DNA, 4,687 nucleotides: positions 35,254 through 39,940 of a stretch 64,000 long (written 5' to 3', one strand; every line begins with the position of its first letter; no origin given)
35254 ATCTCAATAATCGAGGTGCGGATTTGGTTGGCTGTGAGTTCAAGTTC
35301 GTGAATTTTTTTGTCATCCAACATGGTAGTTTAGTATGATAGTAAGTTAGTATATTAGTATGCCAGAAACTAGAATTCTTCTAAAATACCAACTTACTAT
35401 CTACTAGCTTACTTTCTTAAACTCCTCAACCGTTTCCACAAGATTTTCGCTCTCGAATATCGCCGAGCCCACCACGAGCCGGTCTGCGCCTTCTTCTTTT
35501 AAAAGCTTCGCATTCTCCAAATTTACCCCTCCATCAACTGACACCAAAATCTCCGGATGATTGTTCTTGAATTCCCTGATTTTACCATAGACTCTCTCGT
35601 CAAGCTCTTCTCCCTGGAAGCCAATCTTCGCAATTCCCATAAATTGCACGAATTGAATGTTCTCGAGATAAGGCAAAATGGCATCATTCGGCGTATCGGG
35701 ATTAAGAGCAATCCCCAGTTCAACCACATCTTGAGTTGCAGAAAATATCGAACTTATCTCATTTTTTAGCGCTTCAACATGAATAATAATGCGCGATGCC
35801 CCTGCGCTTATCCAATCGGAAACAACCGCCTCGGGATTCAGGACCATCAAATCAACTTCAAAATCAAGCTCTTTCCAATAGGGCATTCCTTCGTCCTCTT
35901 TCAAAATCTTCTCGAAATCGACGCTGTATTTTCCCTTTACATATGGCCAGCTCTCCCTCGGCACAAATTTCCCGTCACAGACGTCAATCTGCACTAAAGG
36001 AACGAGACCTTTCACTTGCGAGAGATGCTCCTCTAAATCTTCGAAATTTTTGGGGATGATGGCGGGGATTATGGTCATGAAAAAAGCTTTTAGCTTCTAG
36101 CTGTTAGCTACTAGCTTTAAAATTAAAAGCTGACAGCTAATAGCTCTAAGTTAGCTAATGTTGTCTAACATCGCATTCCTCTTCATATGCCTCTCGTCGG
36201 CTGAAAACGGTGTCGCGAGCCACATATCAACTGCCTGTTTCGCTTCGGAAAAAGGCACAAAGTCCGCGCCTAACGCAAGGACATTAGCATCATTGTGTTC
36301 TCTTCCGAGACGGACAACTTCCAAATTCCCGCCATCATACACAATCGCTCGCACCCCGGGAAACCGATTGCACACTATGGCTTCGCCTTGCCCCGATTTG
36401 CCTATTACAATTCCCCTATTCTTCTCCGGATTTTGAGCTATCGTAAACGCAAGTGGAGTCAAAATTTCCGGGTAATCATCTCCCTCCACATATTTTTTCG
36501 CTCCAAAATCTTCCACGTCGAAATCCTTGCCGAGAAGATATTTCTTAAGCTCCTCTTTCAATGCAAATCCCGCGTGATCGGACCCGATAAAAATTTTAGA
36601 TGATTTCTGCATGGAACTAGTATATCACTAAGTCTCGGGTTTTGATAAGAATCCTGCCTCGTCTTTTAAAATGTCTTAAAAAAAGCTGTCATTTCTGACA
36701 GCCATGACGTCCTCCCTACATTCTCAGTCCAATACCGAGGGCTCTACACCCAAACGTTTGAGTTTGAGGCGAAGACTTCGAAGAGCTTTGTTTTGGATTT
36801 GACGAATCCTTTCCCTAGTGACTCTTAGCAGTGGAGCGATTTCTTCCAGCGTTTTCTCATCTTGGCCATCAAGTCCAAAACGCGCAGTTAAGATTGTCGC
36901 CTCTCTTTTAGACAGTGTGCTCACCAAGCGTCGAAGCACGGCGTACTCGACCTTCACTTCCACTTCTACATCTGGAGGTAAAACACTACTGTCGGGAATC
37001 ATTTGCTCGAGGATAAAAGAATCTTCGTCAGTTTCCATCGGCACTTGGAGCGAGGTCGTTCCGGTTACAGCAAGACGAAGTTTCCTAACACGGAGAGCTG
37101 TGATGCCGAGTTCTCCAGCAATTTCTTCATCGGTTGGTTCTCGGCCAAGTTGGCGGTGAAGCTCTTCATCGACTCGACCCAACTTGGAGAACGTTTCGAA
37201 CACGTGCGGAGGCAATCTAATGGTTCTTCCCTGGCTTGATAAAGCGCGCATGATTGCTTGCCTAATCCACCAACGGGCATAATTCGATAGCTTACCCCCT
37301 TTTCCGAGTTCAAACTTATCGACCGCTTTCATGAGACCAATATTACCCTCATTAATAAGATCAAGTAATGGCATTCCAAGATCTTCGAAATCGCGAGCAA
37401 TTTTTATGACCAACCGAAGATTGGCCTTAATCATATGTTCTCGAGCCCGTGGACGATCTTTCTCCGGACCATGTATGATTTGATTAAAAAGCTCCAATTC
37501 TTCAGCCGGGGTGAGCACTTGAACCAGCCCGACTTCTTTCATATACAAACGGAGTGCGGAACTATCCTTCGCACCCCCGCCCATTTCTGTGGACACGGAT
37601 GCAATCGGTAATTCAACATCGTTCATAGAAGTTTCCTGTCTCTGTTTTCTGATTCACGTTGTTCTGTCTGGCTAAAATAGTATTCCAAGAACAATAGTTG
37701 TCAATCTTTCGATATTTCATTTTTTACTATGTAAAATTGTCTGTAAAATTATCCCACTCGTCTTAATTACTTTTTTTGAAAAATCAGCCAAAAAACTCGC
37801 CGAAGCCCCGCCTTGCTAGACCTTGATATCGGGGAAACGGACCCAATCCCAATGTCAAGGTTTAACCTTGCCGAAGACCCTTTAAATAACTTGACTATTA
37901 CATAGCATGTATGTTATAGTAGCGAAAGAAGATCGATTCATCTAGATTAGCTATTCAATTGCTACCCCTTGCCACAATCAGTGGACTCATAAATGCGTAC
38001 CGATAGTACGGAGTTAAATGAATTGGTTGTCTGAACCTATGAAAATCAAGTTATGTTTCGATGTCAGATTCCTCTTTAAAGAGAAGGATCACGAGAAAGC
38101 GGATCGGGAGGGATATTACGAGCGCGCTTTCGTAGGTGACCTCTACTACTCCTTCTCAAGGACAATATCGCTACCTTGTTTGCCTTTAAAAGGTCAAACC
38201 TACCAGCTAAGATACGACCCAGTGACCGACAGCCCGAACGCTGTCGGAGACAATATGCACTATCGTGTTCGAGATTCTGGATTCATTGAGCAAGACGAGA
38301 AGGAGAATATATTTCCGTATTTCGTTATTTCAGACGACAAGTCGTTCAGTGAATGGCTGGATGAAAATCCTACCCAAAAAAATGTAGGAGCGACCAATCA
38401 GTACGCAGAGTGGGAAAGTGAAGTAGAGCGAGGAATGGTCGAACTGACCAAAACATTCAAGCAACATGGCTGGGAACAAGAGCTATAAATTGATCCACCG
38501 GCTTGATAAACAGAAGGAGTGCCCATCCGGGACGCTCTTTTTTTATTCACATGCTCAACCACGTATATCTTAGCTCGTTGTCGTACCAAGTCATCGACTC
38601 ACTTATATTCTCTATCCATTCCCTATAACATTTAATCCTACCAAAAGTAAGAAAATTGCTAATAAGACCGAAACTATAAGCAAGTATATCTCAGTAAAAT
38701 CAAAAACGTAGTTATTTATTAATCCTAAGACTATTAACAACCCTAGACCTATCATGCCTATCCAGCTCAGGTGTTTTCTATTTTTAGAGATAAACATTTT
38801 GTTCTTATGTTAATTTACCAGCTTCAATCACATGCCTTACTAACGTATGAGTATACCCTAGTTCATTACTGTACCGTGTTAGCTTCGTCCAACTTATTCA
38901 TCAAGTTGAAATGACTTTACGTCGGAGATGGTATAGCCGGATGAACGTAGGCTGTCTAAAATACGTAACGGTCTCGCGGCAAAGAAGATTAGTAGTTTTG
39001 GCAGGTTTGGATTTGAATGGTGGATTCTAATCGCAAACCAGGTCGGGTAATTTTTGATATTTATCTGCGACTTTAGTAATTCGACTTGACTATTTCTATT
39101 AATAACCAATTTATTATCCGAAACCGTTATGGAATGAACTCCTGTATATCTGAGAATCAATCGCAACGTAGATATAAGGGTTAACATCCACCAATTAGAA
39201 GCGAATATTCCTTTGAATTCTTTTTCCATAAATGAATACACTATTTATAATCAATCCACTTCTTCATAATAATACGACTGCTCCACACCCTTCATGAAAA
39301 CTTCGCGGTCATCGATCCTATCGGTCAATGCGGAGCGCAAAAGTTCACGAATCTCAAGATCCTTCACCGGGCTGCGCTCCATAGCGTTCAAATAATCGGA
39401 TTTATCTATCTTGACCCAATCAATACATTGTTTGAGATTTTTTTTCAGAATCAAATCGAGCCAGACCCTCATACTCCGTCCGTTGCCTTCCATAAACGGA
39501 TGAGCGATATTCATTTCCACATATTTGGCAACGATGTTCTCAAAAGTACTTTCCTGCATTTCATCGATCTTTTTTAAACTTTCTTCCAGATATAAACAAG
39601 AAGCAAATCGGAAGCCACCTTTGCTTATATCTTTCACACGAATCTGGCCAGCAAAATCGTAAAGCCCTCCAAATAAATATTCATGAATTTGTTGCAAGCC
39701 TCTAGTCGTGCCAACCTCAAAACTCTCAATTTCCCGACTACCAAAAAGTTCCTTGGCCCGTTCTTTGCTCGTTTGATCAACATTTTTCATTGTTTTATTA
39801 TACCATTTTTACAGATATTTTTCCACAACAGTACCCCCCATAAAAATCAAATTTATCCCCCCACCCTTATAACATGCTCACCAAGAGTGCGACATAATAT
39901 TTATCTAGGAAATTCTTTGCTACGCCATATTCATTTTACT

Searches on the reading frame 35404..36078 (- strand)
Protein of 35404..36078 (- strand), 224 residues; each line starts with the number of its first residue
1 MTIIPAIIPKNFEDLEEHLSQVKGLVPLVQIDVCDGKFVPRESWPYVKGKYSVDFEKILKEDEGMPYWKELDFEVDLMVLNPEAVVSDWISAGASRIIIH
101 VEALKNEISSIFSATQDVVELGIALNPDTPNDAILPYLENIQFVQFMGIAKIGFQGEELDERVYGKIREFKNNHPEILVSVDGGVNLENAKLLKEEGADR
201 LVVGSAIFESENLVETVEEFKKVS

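Call 47: search_protein_families(library=pfam, proteins=[window:35404-36078:-], max_evalue=0.001)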
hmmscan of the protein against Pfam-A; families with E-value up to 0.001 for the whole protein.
window:35404-36078:- (224 aa): 2 families
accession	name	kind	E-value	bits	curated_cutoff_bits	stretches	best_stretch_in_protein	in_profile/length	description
PF00834.25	Ribul_P_3_epim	-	1.5e-31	109.7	21.1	1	3-208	2-198/198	Ribulose-phosphate 3 epimerase family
PF00977.27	His_biosynth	-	9.2e-05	22.4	23.6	0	176-219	73-117/228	Histidine biosynthesis protein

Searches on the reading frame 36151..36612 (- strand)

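Call 47: search_protein_families(library=pfam, proteins=[window:36151-36612:-], max_evalue=0.001)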
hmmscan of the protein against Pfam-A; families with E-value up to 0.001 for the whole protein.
window:36151-36612:- (153 aa): 1 family
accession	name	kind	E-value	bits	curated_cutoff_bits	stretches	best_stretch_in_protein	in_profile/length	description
PF02502.23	LacAB_rpiB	-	2.9e-37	128.2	24.7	1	7-148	1-137/138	Ribose/Galactose Isomerase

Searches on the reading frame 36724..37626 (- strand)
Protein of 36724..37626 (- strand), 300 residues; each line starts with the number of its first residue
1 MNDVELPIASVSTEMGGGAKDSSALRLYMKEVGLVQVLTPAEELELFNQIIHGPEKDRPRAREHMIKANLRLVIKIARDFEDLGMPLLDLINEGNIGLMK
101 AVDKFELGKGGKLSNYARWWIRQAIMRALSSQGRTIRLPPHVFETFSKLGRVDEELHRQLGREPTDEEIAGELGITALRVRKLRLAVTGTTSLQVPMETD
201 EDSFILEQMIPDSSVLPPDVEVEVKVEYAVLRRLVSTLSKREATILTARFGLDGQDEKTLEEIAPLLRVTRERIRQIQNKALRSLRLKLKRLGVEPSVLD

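Call 47: search_protein_families(library=pfam, proteins=[window:36724-37626:-], max_evalue=0.001)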
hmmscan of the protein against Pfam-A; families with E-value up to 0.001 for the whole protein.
window:36724-37626:- (300 aa): 4 families
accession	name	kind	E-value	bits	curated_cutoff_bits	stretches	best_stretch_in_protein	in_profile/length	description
PF04539.22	Sigma70_r3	-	1.4e-16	60.8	25.3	1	144-213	1-69/78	Sigma-70 region 3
PF04542.20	Sigma70_r2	-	6.7e-16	58.3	24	1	65-135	1-71/71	Sigma-70 region 2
PF04545.22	Sigma70_r4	-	4.3e-14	52.2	24.1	1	236-286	3-49/50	Sigma-70, region 4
PF00140.25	Sigma70_r1_2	-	6.7e-05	23.2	22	1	24-46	2-24/34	Sigma-70 factor, region 1.2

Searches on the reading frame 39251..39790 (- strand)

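Call 47: search_protein_families(library=pfam, proteins=[window:39251-39790:-], max_evalue=0.001)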
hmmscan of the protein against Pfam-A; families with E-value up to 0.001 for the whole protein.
window:39251-39790:- (179 aa): 1 family
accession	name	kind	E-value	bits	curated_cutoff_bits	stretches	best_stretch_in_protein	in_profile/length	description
PF02661.23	Fic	-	1.4e-12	48.7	24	1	30-115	5-93/93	Fic/DOC family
